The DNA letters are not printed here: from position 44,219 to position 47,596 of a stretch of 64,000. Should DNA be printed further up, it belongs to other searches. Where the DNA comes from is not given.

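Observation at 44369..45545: Abrupt extreme-GC3 block confined to the motor domain of one kinesin paralog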

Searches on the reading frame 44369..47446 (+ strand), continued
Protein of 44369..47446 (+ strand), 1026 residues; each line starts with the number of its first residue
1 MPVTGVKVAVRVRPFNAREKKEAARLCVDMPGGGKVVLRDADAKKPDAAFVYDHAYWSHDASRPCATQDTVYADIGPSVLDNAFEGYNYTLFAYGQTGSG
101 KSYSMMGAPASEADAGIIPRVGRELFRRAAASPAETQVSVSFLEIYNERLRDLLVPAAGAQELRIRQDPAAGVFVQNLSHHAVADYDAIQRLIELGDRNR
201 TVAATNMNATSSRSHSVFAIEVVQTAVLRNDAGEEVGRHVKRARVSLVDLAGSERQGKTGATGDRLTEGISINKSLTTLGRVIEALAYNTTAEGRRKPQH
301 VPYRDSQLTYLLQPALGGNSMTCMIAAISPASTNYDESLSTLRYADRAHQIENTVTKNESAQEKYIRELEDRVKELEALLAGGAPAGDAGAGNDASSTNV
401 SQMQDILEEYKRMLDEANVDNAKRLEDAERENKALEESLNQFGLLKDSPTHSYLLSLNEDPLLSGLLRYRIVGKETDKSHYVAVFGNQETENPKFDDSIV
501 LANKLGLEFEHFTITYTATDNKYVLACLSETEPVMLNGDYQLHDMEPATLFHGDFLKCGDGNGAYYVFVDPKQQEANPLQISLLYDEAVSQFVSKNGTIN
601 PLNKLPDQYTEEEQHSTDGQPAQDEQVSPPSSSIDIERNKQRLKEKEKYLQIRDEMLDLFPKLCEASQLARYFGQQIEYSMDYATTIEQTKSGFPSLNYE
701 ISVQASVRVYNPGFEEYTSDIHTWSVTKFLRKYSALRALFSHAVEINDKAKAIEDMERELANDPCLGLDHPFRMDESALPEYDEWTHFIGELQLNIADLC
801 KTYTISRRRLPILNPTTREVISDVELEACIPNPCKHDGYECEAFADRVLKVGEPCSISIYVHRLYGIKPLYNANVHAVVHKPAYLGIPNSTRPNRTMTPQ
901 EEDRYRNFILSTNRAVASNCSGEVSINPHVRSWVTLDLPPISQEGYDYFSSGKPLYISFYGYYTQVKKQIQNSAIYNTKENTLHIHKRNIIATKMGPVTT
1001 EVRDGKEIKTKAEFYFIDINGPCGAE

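Call 7: find_homologous_proteins(query=window:44369-47446:+)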
Query window:44369-47446:+ (1026 aa): 8000 proteins with E <= 0.001 among 8000 candidates; the best 120 are listed.
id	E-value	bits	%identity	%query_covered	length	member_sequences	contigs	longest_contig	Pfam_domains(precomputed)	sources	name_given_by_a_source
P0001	0.0e+0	2311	99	100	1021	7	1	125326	PF00225.30,PF16796.12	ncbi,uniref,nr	ncbi:Kinesin-like protein [Giardia duodenalis]|uniref:Kinesin-like protein n=1 Tax=Giardia intestina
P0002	0.0e+0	2122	89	100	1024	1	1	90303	PF00225.30,PF16796.12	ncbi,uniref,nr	ncbi:Kinesin-like protein [Giardia duodenalis]|uniref:Kinesin-like protein n=1 Tax=Giardia intestina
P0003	0.0e+0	1216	54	100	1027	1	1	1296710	PF00225.30,PF16796.12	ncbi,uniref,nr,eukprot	ncbi:Kinesin-3 [Giardia muris]|uniref:Kinesin-3 n=1 Tax=Giardia muris TaxID=5742 RepID=A0A4Z1T4X2_GI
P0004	1.4e-262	892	47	99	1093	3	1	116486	PF00225.30,PF16796.12,PF00498.32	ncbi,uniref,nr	ncbi:Kinesin motor domain protein/ Kinesin-3 [Giardia duodenalis assemblage B]|uniref:Kinesin motor 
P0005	2.6e-219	749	42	99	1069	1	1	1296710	PF00225.30,PF16796.12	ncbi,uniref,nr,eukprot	ncbi:Kinesin-3 [Giardia muris]|uniref:Kinesin-3 n=1 Tax=Giardia muris TaxID=5742 RepID=A0A4Z1SV63_GI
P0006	1.6e-195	670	39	100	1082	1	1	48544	PF00225.30,PF16796.12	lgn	-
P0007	8.2e-191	655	38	99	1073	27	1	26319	PF00225.30,PF16796.12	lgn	-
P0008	1.1e-185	638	37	99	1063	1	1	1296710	PF00225.30,PF16796.12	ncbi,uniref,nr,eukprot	ncbi:Kinesin-3 [Giardia muris]|uniref:Kinesin-3 n=1 Tax=Giardia muris TaxID=5742 RepID=A0A4Z1T4M6_GI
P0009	3.0e-117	411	48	46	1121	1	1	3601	PF00225.30,PF16796.12,PF16183.11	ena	-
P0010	2.5e-115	405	43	59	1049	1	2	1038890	PF00225.30,PF16796.12,PF16183.11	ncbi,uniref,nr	ncbi:unnamed protein product [Blepharisma stoltei]|uniref:Kinesin-like protein 6 n=1 Tax=Blepharisma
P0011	4.4e-113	397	39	64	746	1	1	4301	PF00225.30,PF16796.12,PF00498.32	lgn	-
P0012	2.0e-112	395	44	55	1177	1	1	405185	PF00225.30,PF16796.12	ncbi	ncbi:hypothetical protein Efla_000504 [Eimeria flavescens]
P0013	6.5e-109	384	44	55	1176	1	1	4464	PF00225.30,PF16796.12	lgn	-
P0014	1.2e-108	383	44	56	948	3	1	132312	PF00225.30,PF16796.12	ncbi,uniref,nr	ncbi:Protein CBR-KLP-6, related [Eimeria maxima]|uniref:Kinesin-like protein n=1 Tax=Eimeria maxima 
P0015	1.7e-108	382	45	46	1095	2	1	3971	PF00225.30,PF16796.12,PF00498.32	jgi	-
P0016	1.9e-108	382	43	56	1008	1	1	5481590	PF00225.30,PF16796.12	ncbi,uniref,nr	ncbi:putative Chromosome-associated kinesin KLP1 [Besnoitia besnoiti]|uniref:Putative Chromosome-ass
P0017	2.1e-108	382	42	56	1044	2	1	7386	PF00225.30,PF16796.12,PF00498.32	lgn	-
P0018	3.0e-108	381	33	94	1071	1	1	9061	PF00225.30,PF16796.12,PF00498.32,PF16183.11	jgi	jgi:kinesin family member 13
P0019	4.9e-108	381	43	56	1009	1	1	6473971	PF00225.30,PF16796.12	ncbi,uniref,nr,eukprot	ncbi:putative kinesin [Neospora caninum Liverpool]|uniref:Kinesin, putative n=1 Tax=Neospora caninum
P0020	8.1e-108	380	42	55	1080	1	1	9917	PF00225.30,PF16796.12,PF00498.32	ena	-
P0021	1.6e-107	379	41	56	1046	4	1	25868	PF00225.30,PF16796.12,PF16183.11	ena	-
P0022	2.6e-107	378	43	52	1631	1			PF00225.30,PF16796.12,PF00498.32,PF12473.14,PF16183.11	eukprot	eukprot:m.289980 g.289980 ORF g.289980 m.289980 type:complete len:1632 (+) comp17802_c1_seq4:222-511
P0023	2.7e-107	378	37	72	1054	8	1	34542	PF00225.30,PF16796.12,PF00498.32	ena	-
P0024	3.3e-107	378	41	57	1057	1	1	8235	PF00225.30,PF16796.12,PF00498.32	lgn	-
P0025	3.9e-107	378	43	55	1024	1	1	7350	PF00225.30,PF16796.12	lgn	-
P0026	4.1e-107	378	43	56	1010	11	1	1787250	PF00225.30,PF16796.12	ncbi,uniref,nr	ncbi:putative Chromosome-associated kinesin KLP1 [Toxoplasma gondii VAND]|uniref:Putative Chromosome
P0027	6.8e-107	377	42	56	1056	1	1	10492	PF00225.30,PF16796.12,PF00498.32,PF16183.11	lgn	-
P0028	1.1e-106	376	41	57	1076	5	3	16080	PF00225.30,PF16796.12,PF00498.32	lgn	-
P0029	1.1e-106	376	41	57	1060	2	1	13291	PF00225.30,PF16796.12,PF00498.32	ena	-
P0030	1.2e-106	376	36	72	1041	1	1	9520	PF00225.30,PF16796.12,PF00498.32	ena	-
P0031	2.4e-106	375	46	46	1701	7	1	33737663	PF00225.30,PF16796.12,PF00498.32,PF12473.14,PF12423.14,PF16183.11,PF00169.36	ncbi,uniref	ncbi:kinesin family member unc-104 isoform X3 [Brevipalpus obovatus]|uniref:kinesin family member un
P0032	3.0e-106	375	-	-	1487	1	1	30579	PF00225.30,PF16796.12,PF00498.32,PF12473.14,PF12423.14,PF16183.11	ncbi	ncbi:Kinesin, partial [Oryctes borbonicus]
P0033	4.3e-106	374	35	78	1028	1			PF00225.30,PF16796.12,PF00498.32,PF16183.11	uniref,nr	uniref:Kinesin-like protein 6 n=1 Tax=Phallusia mammillata TaxID=59560 RepID=A0A6F9DGG7_9ASCI|nr:kin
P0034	5.2e-106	374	45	46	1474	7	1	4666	PF00225.30,PF16796.12,PF12473.14,PF12423.14,PF16183.11,PF00169.36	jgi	jgi:kinesin family protein 1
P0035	5.9e-106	374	41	56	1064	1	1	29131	PF00225.30,PF16796.12,PF00498.32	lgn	-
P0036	6.0e-106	374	41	56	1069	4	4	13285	PF00225.30,PF16796.12,PF00498.32,PF16183.11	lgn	-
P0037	6.8e-106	374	40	58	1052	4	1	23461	PF00225.30,PF16796.12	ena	-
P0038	1.1e-105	373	46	48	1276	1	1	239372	PF00225.30,PF16796.12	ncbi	ncbi:hypothetical protein Esti_002404 [Eimeria stiedai]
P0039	1.3e-105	373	40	63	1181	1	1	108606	PF00225.30,PF16796.12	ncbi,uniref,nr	ncbi:kinesin-like protein KIF13A [Cyclospora cayetanensis]|uniref:Kinesin-like protein KIF13A n=1 Ta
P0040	1.3e-105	373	43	56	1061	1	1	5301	PF00225.30,PF16796.12,PF00498.32,PF03938.20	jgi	jgi:kinesin family member 13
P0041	1.4e-105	373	36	72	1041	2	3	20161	PF00225.30,PF16796.12,PF00498.32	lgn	-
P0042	2.7e-105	372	43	56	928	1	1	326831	PF00225.30,PF16796.12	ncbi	ncbi:hypothetical protein Esti_000904 [Eimeria stiedai]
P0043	3.3e-105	371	43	56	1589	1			PF00225.30,PF16796.12,PF00498.32,PF12473.14,PF16183.11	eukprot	eukprot:m.176491 g.176491 ORF g.176491 m.176491 type:complete len:1590 (+) comp16562_c0_seq2:385-515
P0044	3.5e-105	371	38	64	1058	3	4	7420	PF00225.30,PF16796.12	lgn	-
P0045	3.5e-105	371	40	58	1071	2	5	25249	PF00225.30,PF16796.12,PF00498.32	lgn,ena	-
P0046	3.6e-105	371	36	72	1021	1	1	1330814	PF00225.30,PF16796.12,PF00498.32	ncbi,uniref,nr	ncbi:kinesin-like protein KIF28P [Ylistrum balloti]|uniref:kinesin-like protein KIF28P n=1 Tax=Ylist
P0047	4.0e-105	371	42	56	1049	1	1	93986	PF00225.30,PF16796.12,PF00498.32,PF16183.11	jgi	jgi:hypothetical protein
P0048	4.1e-105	371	40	56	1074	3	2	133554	PF00225.30,PF16796.12,PF00498.32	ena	-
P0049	5.2e-105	371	43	55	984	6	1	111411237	PF00225.30,PF16796.12,PF00498.32,PF16183.11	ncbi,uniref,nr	ncbi:kinesin-like protein KIF28P isoform X2 [Dreissena polymorpha]|uniref:kinesin-like protein KIF28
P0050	5.6e-105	371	42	56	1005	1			PF00225.30,PF16796.12,PF00498.32,PF12423.14,PF16183.11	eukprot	eukprot:TRINITY_DN720_c0_g1_i6.p1 TRINITY_DN720_c0_g1~~TRINITY_DN720_c0_g1_i6.p1 ORF type:complete l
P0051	7.2e-105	370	39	58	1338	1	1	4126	PF00225.30,PF16796.12,PF00498.32,PF14200.13,PF16183.11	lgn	-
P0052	7.2e-105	370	47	46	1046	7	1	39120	PF00225.30,PF16796.12,PF00498.32,PF16183.11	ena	-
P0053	7.3e-105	370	40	56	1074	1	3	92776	PF00225.30,PF16796.12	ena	-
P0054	9.6e-105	370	42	56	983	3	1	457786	PF00225.30,PF16796.12,PF00498.32,PF12423.14,PF16183.11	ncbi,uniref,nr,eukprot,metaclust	ncbi:predicted protein [Nematostella vectensis]|uniref:Kinesin-like protein 6 n=1 Tax=Nematostella v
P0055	1.1e-104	370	42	55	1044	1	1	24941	PF00225.30,PF16796.12,PF00498.32,PF16183.11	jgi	jgi:kinesin family member 13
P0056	1.1e-104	370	46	46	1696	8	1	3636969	PF00225.30,PF16796.12,PF12473.14,PF12423.14,PF16183.11,PF00169.36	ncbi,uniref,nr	ncbi:kinesin-like protein unc-104 isoform X3 [Tetranychus urticae]|uniref:kinesin-like protein unc-1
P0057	2.3e-104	369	43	50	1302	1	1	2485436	PF00225.30,PF16796.12,PF00498.32,PF16183.11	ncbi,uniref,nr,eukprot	ncbi:kinesin-3 [Cavenderia fasciculata]|uniref:Kinesin-3 n=1 Tax=Cavenderia fasciculata TaxID=261658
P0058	2.3e-104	369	47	45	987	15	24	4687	PF00225.30,PF16796.12,PF00498.32,PF12423.14,PF16183.11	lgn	-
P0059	2.3e-104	369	41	56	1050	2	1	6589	PF00225.30,PF16796.12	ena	-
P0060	2.5e-104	368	44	50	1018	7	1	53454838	PF00225.30,PF16796.12,PF00498.32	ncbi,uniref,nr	ncbi:kinesin-like protein KIF28P isoform X3 [Pecten maximus]|uniref:kinesin-like protein KIF28P isof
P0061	2.7e-104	368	39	63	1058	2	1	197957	PF00225.30,PF16796.12,PF00498.32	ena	-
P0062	3.9e-104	368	35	85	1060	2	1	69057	PF00225.30,PF16796.12,PF00498.32,PF16183.11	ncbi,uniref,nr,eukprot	ncbi:kinesin-like protein KIF28P [Lingula anatina]|uniref:Kinesin-like protein 6 n=1 Tax=Lingula ana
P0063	4.0e-104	368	45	46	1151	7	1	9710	PF00225.30,PF16796.12,PF00498.32,PF16183.11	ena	-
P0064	5.8e-104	367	42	56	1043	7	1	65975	PF00225.30,PF16796.12,PF00498.32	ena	-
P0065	8.5e-104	367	41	56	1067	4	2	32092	PF00225.30,PF16796.12,PF00498.32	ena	-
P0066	9.0e-104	367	47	45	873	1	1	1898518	PF00225.30,PF16796.12,PF12423.14,PF16183.11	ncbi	ncbi:uncharacterized protein TRIADDRAFT_30614, partial [Trichoplax adhaerens]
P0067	1.0e-103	366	40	55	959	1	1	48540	PF00225.30,PF16796.12,PF00498.32,PF16183.11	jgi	jgi:hypothetical protein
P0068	1.0e-103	366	39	61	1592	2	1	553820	PF00225.30,PF16796.12,PF00498.32,PF12473.14,PF12423.14,PF16183.11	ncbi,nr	ncbi:unnamed protein product [Auanema sp. JU1783]|nr:unnamed protein product [Auanema sp. JU1783]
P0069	1.0e-103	366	45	46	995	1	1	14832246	PF00225.30,PF16796.12,PF00498.32,PF12423.14,PF16183.11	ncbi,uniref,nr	ncbi:kinesin-like protein KIF28P [Xenia sp. Carnegie-2017]|uniref:kinesin-like protein KIF28P n=1 Ta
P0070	1.1e-103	366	52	37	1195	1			PF00225.30,PF16796.12,PF00498.32,PF12423.14,PF16183.11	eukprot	eukprot:gb/GECG01014414.1/.p1 GENE.gb/GECG01014414.1/~~gb/GECG01014414.1/.p1 ORF type:complete len:1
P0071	1.1e-103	366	35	77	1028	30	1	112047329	PF00225.30,PF16796.12,PF00498.32,PF16183.11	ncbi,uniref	ncbi:kinesin-like protein KIF28 isoform X4 [Mytilus galloprovincialis]|uniref:kinesin-like protein K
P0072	1.1e-103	366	42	56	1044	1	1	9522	PF00225.30,PF16796.12,PF00498.32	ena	-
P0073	1.2e-103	366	38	64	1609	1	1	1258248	PF00225.30,PF16796.12,PF00498.32,PF12473.14,PF12423.14,PF16183.11,PF00169.36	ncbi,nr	ncbi:hypothetical protein BDZ91DRAFT_722979 [Kalaharituber pfeilii]|nr:hypothetical protein BDZ91DRA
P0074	1.8e-103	366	40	58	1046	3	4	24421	PF00225.30,PF16796.12,PF00498.32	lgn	-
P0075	2.3e-103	365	34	72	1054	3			PF00225.30,PF16796.12,PF00498.32,PF12423.14,PF16183.11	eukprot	eukprot:ANDGO_02152.mRNA.3 Kinesin-related protein 1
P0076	2.5e-103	365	42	55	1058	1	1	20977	PF00225.30,PF16796.12,PF00498.32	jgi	jgi:kinesin family member 13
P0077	2.6e-103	365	40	61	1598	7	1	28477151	PF00225.30,PF16796.12,PF00498.32,PF12473.14,PF12423.14,PF16183.11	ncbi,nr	ncbi:hypothetical protein Q1695_000214 [Nippostrongylus brasiliensis]|nr:hypothetical protein Q1695_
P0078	3.6e-103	365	41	56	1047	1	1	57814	PF00225.30,PF16796.12,PF00498.32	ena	-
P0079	3.8e-103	365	36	74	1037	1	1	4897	PF00225.30,PF16796.12,PF00498.32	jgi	jgi:kinesin family member 13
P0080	3.8e-103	364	40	58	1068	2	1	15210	PF00225.30,PF16796.12,PF00498.32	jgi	jgi:hypothetical protein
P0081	3.8e-103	364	36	66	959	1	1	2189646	PF00225.30,PF16796.12,PF00498.32,PF12423.14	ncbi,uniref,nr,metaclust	ncbi:kinesin-like protein KIF28P [Aplysia californica]|uniref:Kinesin-like protein KIF28P n=1 Tax=Ap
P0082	5.1e-103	364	44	46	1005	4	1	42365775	PF00225.30,PF16796.12,PF00498.32,PF12423.14,PF16183.11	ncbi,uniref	ncbi:kinesin-like protein KIF28 isoform X2 [Ptychodera flava]|uniref:kinesin-like protein KIF28 isof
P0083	5.2e-103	364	44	45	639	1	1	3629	PF00225.30,PF16796.12,PF00498.32,PF16183.11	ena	-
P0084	5.3e-103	364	44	45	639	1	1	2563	PF00225.30,PF16796.12,PF00498.32,PF16183.11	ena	-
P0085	5.9e-103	364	44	45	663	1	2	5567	PF00225.30,PF16796.12,PF00498.32,PF16183.11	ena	-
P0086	6.0e-103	364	44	45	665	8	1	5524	PF00225.30,PF16796.12,PF00498.32,PF16183.11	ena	-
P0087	6.0e-103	364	44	45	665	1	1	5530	PF00225.30,PF16796.12,PF00498.32,PF16183.11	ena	-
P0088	6.2e-103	364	36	74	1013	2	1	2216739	PF00225.30,PF16796.12,PF00498.32,PF16183.11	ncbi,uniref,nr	ncbi:hypothetical protein CHS0354_039667 [Potamilus streckersoni]|uniref:Kinesin-like protein 6 n=1 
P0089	7.0e-103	364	43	55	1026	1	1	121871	PF00225.30,PF16796.12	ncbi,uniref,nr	ncbi:hypothetical protein EPH_0005460 [Eimeria praecox]|uniref:Kinesin motor domain-containing prote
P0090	7.3e-103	364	41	56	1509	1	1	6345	PF00225.30,PF16796.12,PF00498.32,PF12473.14,PF12423.14,PF16183.11,PF00169.36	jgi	jgi:kinesin family protein 1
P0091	7.5e-103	364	46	46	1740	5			PF00225.30,PF16796.12,PF12473.14,PF12423.14,PF16183.11,PF00169.36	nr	nr:kinesin-like protein unc-104 isoform X2 [Parasteatoda tepidariorum]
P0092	7.6e-103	364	46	46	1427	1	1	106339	PF00225.30,PF16796.12,PF00498.32,PF16183.11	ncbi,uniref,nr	ncbi:Kinesin-like protein unc-104 [Araneus ventricosus]|uniref:Kinesin-like protein unc-104 n=1 Tax=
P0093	7.6e-103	364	44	45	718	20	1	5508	PF00225.30,PF16796.12,PF00498.32,PF16183.11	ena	-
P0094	7.8e-103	363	44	46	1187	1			PF00225.30,PF16796.12,PF16183.11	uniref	uniref:Kinesin family member 1B n=1 Tax=Hucho hucho TaxID=62062 RepID=A0A4W5LLQ6_9TELE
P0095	8.7e-103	363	45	46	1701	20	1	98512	PF00225.30,PF16796.12,PF00498.32,PF12473.14,PF12423.14,PF16183.11,PF00169.36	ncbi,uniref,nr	ncbi:kinesin-like protein unc-104 isoform X4 [Limulus polyphemus]|uniref:Kinesin-like protein unc-10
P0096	9.2e-103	363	46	46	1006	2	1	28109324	PF00225.30,PF16796.12,PF00498.32,PF12423.14,PF16183.11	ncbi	ncbi:kinesin-like protein KIF28 isoform X2 [Glandiceps talaboti]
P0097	9.5e-103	363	46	46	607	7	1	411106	PF00225.30,PF16796.12,PF00498.32,PF16183.11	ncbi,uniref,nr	ncbi:kinesin-like protein KIF28P [Orbicella faveolata]|uniref:kinesin-like protein KIF28P n=1 Tax=Or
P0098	9.6e-103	363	39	64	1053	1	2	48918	PF00225.30,PF16796.12,PF00498.32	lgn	-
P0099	1.0e-102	363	46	46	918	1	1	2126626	PF00225.30,PF16796.12,PF00498.32,PF12423.14,PF16183.11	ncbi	ncbi:kinesin-like protein unc-104, partial [Nephila pilipes]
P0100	1.1e-102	363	39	59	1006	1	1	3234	PF00225.30,PF16796.12,PF00498.32,PF12423.14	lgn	-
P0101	1.2e-102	363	42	57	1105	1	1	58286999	PF00225.30,PF16796.12,PF00498.32,PF12423.14,PF16183.11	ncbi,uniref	ncbi:kinesin-like protein KIF28 [Haliotis asinina]|uniref:kinesin-like protein KIF28 n=1 Tax=Halioti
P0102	1.3e-102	363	40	56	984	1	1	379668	PF00225.30,PF16796.12,PF00498.32,PF16697.11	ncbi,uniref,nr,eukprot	ncbi:kinesin-like protein KIF28P [Lingula anatina]|uniref:Kinesin-like protein 6 n=1 Tax=Lingula ana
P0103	1.5e-102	362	41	58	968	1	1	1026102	PF00225.30,PF16796.12,PF00498.32,PF12423.14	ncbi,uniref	ncbi:unnamed protein product [Lymnaea stagnalis]|uniref:Kinesin-like protein 6 n=1 Tax=Lymnaea stagn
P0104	1.6e-102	362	42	55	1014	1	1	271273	PF00225.30,PF16796.12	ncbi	ncbi:hypothetical protein Efla_004047 [Eimeria flavescens]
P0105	1.7e-102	362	44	47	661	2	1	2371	PF00225.30,PF16796.12,PF00498.32,PF16183.11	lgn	-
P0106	1.7e-102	362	42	55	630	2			PF00225.30,PF16796.12,PF00498.32,PF16183.11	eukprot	eukprot:Opistho-2@22588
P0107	1.8e-102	362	41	55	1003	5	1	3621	PF00225.30,PF16796.12,PF00498.32,PF16697.11,PF12423.14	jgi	-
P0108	1.8e-102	362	46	46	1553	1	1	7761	PF00225.30,PF16796.12,PF00498.32,PF12473.14,PF16183.11,PF00169.36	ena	-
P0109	2.0e-102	362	46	46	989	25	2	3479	PF00225.30,PF16796.12,PF00498.32,PF12423.14,PF16183.11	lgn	-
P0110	2.2e-102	362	44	46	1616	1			PF00225.30,PF16796.12,PF00498.32,PF12473.14,PF12423.14,PF16183.11,PF00169.36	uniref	uniref:plus-end-directed kinesin ATPase n=1 Tax=Cyprinus carpio TaxID=7962 RepID=A0A8C2A598_CYPCA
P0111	2.4e-102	362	46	46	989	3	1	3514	PF00225.30,PF16796.12,PF00498.32,PF12423.14,PF16183.11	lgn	-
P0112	2.9e-102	362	46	46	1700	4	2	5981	PF00225.30,PF16796.12,PF00498.32,PF12473.14,PF12423.14,PF16183.11,PF00169.36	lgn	-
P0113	3.0e-102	362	42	55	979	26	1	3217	PF00225.30,PF16796.12,PF00498.32,PF12423.14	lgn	-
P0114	3.2e-102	361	41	56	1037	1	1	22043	PF00225.30,PF16796.12,PF00498.32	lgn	-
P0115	3.2e-102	361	49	37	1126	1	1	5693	PF00225.30,PF16796.12,PF00498.32,PF16183.11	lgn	-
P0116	3.3e-102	361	45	46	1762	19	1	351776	PF00225.30,PF16796.12,PF00498.32,PF12473.14,PF12423.14,PF16183.11,PF00169.36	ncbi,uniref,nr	ncbi:kinesin-like protein unc-104 isoform X4 [Stegodyphus dumicola]|uniref:kinesin-like protein unc-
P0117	4.4e-102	361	35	72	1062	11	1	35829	PF00225.30,PF16796.12,PF16183.11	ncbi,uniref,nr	ncbi:unnamed protein product [Brachionus calyciflorus]|uniref:Kinesin motor domain-containing protei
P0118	5.1e-102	361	40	61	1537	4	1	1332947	PF00225.30,PF16796.12,PF00498.32,PF12473.14,PF12423.14,PF16183.11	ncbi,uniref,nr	ncbi:kinesin motor domain protein [Ancylostoma ceylanicum]|uniref:Kinesin motor domain protein n=1 T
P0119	5.7e-102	361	45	46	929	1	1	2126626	PF00225.30,PF16796.12,PF00498.32,PF12423.14,PF16183.11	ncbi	ncbi:kinesin-like protein unc-104, partial [Nephila pilipes]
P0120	6.0e-102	361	44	45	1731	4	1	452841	PF00225.30,PF16796.12,PF00498.32,PF12473.14,PF01302.32,PF12423.14,PF16183.11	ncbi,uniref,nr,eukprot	ncbi:PREDICTED: kinesin-like protein KIF13B [Amphimedon queenslandica]|uniref:Kinesin-like protein K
